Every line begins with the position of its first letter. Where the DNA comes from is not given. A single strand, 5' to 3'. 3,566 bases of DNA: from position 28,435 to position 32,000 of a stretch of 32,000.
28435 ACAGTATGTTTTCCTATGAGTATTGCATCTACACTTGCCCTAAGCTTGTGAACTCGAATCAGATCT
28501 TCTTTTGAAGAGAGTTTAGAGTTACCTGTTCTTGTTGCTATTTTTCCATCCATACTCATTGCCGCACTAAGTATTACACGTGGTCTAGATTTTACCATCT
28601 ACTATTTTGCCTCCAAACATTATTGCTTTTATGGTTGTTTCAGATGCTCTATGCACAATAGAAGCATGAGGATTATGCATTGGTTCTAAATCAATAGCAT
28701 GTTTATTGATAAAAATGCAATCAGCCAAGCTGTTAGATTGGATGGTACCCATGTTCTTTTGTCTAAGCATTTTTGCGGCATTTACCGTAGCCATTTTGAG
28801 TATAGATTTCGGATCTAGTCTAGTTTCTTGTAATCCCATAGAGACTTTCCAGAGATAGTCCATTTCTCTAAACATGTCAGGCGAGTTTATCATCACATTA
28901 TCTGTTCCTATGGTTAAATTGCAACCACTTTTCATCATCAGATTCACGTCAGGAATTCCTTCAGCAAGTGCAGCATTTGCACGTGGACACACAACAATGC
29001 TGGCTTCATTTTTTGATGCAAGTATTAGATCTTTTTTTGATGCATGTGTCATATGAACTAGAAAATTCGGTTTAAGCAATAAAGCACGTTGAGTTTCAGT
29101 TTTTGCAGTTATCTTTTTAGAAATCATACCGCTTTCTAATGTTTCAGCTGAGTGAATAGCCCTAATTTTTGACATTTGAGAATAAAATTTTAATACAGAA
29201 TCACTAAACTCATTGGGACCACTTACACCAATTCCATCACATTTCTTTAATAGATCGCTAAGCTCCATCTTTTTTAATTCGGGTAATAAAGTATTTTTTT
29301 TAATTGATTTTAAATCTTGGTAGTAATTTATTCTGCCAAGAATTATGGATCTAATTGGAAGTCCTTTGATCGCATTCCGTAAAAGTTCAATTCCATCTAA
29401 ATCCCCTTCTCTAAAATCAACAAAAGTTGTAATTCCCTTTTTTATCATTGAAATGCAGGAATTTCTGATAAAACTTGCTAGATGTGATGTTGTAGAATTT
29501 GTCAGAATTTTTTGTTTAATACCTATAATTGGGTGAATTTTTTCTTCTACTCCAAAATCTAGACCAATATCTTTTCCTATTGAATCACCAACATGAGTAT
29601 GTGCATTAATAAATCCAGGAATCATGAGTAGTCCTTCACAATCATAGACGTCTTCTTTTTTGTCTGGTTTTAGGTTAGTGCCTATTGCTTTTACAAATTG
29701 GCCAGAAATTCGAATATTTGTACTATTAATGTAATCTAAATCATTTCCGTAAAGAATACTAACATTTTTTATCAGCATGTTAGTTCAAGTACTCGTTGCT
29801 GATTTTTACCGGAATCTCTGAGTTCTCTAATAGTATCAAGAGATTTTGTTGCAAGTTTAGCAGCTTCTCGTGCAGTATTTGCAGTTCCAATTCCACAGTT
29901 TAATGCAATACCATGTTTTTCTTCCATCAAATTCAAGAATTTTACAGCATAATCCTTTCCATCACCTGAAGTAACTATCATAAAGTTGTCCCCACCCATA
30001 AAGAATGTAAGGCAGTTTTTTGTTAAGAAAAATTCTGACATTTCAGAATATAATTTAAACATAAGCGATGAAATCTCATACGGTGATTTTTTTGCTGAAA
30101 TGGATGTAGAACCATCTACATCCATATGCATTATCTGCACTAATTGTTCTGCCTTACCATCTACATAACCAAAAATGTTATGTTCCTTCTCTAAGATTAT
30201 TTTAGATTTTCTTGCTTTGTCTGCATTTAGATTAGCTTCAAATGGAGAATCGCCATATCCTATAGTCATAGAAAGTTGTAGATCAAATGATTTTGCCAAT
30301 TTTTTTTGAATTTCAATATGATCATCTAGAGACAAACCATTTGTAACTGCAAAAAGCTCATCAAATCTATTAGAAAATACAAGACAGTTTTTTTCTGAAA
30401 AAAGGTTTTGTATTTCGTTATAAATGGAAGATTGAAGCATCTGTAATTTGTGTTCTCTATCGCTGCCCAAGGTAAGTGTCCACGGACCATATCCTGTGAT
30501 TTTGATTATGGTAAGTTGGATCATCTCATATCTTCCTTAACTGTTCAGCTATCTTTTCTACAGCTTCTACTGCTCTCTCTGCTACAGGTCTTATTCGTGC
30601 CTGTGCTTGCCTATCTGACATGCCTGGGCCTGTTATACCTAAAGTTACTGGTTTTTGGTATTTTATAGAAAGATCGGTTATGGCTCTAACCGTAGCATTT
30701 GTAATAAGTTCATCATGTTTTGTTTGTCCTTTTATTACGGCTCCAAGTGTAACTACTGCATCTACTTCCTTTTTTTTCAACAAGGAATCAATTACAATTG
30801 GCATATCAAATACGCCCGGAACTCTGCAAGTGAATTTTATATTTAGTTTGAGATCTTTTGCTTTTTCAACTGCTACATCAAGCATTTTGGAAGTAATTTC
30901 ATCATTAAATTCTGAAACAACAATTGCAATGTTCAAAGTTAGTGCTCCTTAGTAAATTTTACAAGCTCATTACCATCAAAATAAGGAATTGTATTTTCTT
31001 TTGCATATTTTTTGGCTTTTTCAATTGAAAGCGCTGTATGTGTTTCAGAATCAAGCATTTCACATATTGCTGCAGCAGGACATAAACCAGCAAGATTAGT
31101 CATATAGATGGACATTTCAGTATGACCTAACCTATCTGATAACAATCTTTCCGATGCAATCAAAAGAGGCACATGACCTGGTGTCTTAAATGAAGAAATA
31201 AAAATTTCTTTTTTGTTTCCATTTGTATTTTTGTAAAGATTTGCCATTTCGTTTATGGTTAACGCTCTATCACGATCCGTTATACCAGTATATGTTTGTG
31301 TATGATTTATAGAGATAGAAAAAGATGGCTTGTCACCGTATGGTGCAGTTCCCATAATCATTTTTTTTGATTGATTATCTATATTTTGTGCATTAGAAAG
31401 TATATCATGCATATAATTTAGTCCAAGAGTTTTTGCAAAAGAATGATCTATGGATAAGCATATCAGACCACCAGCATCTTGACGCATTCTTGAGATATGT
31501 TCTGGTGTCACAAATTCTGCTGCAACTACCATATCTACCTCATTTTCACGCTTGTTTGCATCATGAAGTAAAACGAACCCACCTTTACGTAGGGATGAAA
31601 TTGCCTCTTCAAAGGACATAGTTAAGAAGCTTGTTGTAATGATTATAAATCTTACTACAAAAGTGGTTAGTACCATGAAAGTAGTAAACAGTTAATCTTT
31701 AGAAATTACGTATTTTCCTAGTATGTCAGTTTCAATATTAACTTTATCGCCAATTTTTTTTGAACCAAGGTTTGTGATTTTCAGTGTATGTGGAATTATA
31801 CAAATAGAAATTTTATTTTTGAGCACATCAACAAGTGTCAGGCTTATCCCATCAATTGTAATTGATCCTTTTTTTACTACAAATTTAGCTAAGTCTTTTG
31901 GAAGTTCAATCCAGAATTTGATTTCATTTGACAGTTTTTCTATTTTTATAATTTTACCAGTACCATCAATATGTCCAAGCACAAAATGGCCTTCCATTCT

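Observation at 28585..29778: Deaminase-type amidohydrolase translationally coupled between arfA and arfC: candidate for the unassigned deaminase step (or an ArfB substitute) of archaeal riboflavin biosynthesis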

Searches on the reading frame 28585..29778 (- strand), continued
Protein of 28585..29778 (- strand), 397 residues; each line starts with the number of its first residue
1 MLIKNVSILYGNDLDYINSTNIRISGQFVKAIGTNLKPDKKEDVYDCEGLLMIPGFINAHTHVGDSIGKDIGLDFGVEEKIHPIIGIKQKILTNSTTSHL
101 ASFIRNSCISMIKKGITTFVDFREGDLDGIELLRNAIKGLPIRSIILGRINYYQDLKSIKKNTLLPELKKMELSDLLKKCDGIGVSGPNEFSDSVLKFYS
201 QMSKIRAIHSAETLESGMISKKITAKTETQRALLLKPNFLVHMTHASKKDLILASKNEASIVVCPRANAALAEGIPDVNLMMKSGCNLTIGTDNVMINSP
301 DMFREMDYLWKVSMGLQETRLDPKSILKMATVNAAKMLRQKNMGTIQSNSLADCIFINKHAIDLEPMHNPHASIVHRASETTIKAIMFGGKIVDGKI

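Call 73: search_solved_structures(query=A1, max_evalue=1e-8, show_alignments=3)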
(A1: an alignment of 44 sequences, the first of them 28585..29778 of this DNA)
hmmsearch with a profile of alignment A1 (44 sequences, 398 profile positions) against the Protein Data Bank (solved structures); distinct sequences matched with E-value up to 1e-8: 70 (the best 60 are shown).
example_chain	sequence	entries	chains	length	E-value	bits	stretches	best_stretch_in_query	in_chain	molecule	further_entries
3lnp_A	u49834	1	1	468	1.9e-52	181.6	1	21-393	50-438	Amidohydrolase family Protein OLEI01672_1_465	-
4v1x_A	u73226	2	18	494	4.7e-51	176.9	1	18-396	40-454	ATRAZINE CHLOROHYDROLASE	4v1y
4dyk_A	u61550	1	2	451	3e-47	164.4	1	19-392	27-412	AMIDOHYDROLASE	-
4gbd_A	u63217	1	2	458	3.2e-47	164.3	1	19-392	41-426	Putative uncharacterized protein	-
4f0r_A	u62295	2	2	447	3.9e-44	154.2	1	12-395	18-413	5-methylthioadenosine/S-adenosylhomocysteine deaminase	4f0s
4dzh_A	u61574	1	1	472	9.2e-42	146.3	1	18-392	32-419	AMIDOHYDROLASE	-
1j6p_A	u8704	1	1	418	2.6e-40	141.6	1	10-395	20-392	METAL-DEPENDENT HYDROLASE OF CYTOSINEDEMANIASE/CHLOROHYDROLASE FAMILY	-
1p1m_A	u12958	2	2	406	3.3e-40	141.2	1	22-395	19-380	Hypothetical protein TM0936 | Uncharacterized protein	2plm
7ww2_A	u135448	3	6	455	2.7e-37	131.7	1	176-395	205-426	8-oxoguanine deaminase | Hydroxydechloroatrazine ethylaminohydrolase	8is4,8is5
3hpa_A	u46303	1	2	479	3.3e-34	121.5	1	179-395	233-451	AMIDOHYDROLASE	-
6ohb_A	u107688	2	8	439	8.2e-32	113.6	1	15-395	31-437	Guanine deaminase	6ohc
2i9u_A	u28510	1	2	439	6.6e-28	100.7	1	14-366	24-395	Cytosine/guanine deaminase related protein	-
2paj_A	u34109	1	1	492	5.8e-27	97.6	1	23-393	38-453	putative cytosine/guanine deaminase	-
3e0l_A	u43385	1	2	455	8.2e-26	93.8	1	52-362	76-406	Guanine deaminase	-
2uz9_A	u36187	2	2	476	9.2e-26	93.7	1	51-362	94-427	GUANINE DEAMINASE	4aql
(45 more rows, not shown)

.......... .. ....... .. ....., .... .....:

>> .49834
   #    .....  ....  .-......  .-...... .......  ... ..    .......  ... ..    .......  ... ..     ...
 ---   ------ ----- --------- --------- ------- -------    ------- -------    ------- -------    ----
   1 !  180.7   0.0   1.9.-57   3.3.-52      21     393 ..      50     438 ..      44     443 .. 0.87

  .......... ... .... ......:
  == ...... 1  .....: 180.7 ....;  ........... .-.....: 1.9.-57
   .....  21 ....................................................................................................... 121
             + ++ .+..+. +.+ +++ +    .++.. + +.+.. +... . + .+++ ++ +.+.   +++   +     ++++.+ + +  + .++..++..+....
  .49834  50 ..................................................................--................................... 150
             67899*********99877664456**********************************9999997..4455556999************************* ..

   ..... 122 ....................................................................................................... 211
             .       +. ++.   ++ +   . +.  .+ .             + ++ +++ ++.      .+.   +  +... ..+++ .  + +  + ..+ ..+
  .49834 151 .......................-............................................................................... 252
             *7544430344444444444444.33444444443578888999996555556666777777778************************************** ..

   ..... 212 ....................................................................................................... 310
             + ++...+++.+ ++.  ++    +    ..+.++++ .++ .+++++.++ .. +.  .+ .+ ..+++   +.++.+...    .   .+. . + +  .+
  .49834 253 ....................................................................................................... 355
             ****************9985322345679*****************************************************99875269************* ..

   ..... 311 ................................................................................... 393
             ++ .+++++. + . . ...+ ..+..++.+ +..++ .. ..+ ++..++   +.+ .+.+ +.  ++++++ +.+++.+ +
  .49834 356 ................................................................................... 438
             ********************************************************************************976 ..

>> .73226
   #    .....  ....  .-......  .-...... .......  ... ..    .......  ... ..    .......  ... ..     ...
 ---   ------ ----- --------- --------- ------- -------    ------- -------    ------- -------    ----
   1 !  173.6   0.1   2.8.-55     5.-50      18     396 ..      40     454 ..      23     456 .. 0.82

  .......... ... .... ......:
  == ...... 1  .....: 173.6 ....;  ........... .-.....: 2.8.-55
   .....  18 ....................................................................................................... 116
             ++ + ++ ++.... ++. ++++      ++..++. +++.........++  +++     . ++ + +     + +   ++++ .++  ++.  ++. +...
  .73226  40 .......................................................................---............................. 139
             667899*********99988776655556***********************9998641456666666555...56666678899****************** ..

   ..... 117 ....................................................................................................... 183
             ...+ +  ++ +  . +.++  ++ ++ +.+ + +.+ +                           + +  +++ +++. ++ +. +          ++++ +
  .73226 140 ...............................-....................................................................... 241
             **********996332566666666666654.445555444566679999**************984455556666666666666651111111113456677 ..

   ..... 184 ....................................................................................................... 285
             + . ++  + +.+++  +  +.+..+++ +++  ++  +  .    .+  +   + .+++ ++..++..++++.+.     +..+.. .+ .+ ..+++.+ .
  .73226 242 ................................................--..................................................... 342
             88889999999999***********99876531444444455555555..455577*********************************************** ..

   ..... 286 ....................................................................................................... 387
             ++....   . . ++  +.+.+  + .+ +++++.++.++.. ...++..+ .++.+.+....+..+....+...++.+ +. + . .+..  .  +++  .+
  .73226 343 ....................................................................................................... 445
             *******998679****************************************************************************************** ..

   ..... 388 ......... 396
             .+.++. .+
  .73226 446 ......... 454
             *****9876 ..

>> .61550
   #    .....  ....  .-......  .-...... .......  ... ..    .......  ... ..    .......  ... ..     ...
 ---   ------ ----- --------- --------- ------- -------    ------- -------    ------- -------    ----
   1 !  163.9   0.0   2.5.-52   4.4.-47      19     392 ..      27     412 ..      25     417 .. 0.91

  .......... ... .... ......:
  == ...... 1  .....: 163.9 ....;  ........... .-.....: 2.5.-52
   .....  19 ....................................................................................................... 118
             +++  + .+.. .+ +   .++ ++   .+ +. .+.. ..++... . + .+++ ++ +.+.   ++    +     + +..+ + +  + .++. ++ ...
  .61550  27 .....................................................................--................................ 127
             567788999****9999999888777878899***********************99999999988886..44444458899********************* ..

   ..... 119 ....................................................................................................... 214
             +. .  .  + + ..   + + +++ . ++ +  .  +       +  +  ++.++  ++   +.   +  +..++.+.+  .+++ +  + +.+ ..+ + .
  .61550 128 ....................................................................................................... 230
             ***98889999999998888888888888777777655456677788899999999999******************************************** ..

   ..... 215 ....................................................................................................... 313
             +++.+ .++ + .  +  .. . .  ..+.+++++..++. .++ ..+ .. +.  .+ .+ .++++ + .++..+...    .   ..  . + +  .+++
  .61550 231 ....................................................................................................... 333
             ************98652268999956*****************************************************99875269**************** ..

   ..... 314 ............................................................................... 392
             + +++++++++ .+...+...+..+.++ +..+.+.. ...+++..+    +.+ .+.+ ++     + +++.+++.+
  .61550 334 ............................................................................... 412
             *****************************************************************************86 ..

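Call 74: find_encoding_contigs(protein=P0213, flank=6000, max_places=1)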
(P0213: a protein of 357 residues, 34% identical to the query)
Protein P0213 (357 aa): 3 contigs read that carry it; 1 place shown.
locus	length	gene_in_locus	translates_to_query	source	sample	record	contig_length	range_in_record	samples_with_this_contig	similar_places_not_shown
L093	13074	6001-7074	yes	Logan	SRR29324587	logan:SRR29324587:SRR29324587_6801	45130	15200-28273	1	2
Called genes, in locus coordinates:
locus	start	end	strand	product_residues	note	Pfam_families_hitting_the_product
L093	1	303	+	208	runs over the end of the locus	PF00702:Hydrolase, PF13419:HAD_2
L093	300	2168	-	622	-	PF06733:DEAD_2, PF13307:Helicase_C_2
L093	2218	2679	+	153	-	PF01035:DNA_binding_1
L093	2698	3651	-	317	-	PF00633:HHH (faint), PF12826:HHH_2 (faint), PF14520:HHH_5, PF00154:RecA_N, PF08423:Rad51, PF13481:AAA_25, PF06745:ATPase (weak)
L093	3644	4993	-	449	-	PF09999:DUF2240 (weak), PF17244:CDC24_OB3 (faint), PF24903:OB_MEIOB_N (faint), PF01336:tRNA_anti-codon, PF08646:Rep_fac-A_C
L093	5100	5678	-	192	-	PF01926:MMR_HSR1, PF02421:FeoB_N, PF03193:RsgA_GTPase (faint), PF00009:GTP_EFTU (weak)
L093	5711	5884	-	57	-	PF03911:Sec61_beta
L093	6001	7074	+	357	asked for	PF07969:Amidohydro_3 (faint), PF01979:Amidohydro_1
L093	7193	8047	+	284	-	PF00571:CBS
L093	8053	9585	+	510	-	PF28494:GlyRS_ins_1 (faint), PF00587:tRNA-synt_2b, PF03129:HGTP_anticodon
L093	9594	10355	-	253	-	-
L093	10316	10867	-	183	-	-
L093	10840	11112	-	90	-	-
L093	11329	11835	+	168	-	-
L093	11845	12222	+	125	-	-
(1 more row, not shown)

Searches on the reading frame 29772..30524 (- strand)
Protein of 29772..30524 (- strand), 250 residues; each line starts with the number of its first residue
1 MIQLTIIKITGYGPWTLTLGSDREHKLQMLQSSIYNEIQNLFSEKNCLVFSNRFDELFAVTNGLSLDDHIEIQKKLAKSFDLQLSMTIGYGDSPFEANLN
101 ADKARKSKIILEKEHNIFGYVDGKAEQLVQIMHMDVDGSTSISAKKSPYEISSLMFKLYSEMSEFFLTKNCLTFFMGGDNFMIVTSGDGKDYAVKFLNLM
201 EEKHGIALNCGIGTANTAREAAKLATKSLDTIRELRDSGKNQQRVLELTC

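Call 3: search_protein_families(library=pfam, proteins=[window:29772-30524:-], max_evalue=0.01)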
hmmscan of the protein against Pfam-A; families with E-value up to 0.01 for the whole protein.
window:29772-30524:- (250 aa): 3 families
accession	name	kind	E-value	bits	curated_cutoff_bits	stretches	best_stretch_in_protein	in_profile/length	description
PF05165.17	GCH_III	-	7.4e-52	176.5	21.3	1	5-236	2-236/246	GTP cyclohydrolase III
PF18182.6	mCpol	-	2.1e-06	28.5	26.4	0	24-106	22-105/114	minimal CRISPR polymerase domain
PF00211.25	Guanylate_cyc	-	1.2e-05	25.5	21.9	1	126-188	6-68/183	Adenylate and Guanylate cyclase catalytic domain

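Call 4: search_protein_families(library=ncbifam, proteins=[window:29772-30524:-], max_evalue=0.01)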
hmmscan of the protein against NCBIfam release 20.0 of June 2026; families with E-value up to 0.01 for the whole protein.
window:29772-30524:- (250 aa): 1 family
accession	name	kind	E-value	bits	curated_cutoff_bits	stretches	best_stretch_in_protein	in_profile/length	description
NF002587.0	PRK02240.1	subfamily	7.9e-49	166.7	306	1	1-238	3-248/257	GTP cyclohydrolase IIa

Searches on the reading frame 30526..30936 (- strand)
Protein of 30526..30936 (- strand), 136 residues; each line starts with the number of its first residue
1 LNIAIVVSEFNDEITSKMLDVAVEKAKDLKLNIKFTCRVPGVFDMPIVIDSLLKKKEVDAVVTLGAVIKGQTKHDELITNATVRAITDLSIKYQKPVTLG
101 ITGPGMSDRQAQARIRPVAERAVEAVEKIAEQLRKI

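Call 3: search_protein_families(library=pfam, proteins=[window:30526-30936:-], max_evalue=0.01)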
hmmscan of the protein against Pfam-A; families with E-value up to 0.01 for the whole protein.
window:30526-30936:- (136 aa): 1 family
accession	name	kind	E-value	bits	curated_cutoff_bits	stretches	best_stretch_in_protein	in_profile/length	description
PF00885.24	DMRL_synthase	-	3.3e-35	121.4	26.7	1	1-132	2-134/139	6,7-dimethyl-8-ribityllumazine synthase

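Call 4: search_protein_families(library=ncbifam, proteins=[window:30526-30936:-], max_evalue=0.01)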
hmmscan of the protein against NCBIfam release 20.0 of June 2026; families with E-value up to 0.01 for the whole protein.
window:30526-30936:- (136 aa): 4 families
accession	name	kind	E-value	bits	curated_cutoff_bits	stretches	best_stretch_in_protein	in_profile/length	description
TIGR00114.1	lumazine-synth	equivalog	1.5e-37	128.8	84.6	1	2-135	2-137/138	6,7-dimethyl-8-ribityllumazine synthase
NF000814.0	PRK00061.2-2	equivalog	1.3e-18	67.3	174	1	2-116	19-132/160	6,7-dimethyl-8-ribityllumazine synthase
NF009084.0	PRK12419.1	equivalog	1.5e-06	27.8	160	1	3-104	16-119/166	6,7-dimethyl-8-ribityllumazine synthase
TIGR01506.1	ribC_arch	equivalog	4e-05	23.6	100.55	1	18-81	14-76/151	riboflavin synthase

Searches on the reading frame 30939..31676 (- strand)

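Call 3: search_protein_families(library=pfam, proteins=[window:30939-31676:-], max_evalue=0.01)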
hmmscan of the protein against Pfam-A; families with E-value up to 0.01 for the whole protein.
window:30939-31676:- (245 aa): 1 family
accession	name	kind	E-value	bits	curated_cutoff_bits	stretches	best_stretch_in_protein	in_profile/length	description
PF00926.24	DHBP_synthase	-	7e-55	185.9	26.4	1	23-240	1-190/191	3,4-dihydroxy-2-butanone 4-phosphate synthase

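Call 4: search_protein_families(library=ncbifam, proteins=[window:30939-31676:-], max_evalue=0.01)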
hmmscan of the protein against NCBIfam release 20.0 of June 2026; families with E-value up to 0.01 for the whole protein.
window:30939-31676:- (245 aa): 8 families
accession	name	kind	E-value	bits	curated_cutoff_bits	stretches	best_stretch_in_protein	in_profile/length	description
NF004437.0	PRK05773.1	equivalog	6.6e-67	225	262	1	20-240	1-215/219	3,4-dihydroxy-2-butanone 4-phosphate synthase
TIGR00506.1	ribB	equivalog_domain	9e-62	208.2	177.45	1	21-241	4-203/204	3,4-dihydroxy-2-butanone-4-phosphate synthase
NF006804.0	PRK09314.1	equivalog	3.2e-32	112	432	1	21-240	5-196/339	bifunctional 3,4-dihydroxy-2-butanone 4-phosphate synthase/GTP cyclohydrolase II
NF006803.0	PRK09311.1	equivalog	2.5e-31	108.8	569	1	20-243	10-206/417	bifunctional 3,4-dihydroxy-2-butanone-4-phosphate synthase/GTP cyclohydrolase II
NF010626.1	PRK14019.1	equivalog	3.6e-30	105.1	513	1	21-229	4-185/364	bifunctional 3,4-dihydroxy-2-butanone-4-phosphate synthase/GTP cyclohydrolase II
NF006806.0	PRK09319.1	equivalog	5e-26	91.4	764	1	21-241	13-208/561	bifunctional 3,4-dihydroxy-2-butanone-4-phosphate synthase/GTP cyclohydrolase II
NF009132.0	PRK12485.1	equivalog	1.4e-21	76.9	693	1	21-215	5-173/369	bifunctional 3,4-dihydroxy-2-butanone-4-phosphate synthase/GTP cyclohydrolase II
NF006805.0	PRK09318.1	equivalog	9.1e-19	67.7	486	2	87-239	44-182/387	bifunctional 3,4-dihydroxy-2-butanone-4-phosphate synthase/GTP cyclohydrolase II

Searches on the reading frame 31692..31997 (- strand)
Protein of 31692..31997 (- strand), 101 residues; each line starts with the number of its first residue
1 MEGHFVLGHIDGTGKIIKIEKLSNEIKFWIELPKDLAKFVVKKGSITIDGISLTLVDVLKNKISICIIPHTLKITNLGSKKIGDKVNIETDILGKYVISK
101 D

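Call 3: search_protein_families(library=pfam, proteins=[window:31692-31997:-], max_evalue=0.01)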
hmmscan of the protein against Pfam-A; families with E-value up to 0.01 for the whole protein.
window:31692-31997:- (101 aa): 1 family
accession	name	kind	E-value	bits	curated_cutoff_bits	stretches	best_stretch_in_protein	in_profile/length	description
PF00677.23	Lum_binding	-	1.8e-26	92.4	27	1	8-91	2-86/86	Lumazine binding domain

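Call 4: search_protein_families(library=ncbifam, proteins=[window:31692-31997:-], max_evalue=0.01)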
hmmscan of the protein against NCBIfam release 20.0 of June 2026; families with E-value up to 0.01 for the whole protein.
window:31692-31997:- (101 aa): 3 families
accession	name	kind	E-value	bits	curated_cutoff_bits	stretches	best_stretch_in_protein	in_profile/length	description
NF006767.1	PRK09289.1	equivalog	4.7e-36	123.9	155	1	1-97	94-188/192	riboflavin synthase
TIGR00187.1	ribE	equivalog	3.9e-35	120.9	156.6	1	2-98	95-192/207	riboflavin synthase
NF009566.0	PRK13020.1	equivalog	1.3e-28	99.6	180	1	3-98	96-191/206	riboflavin synthase subunit alpha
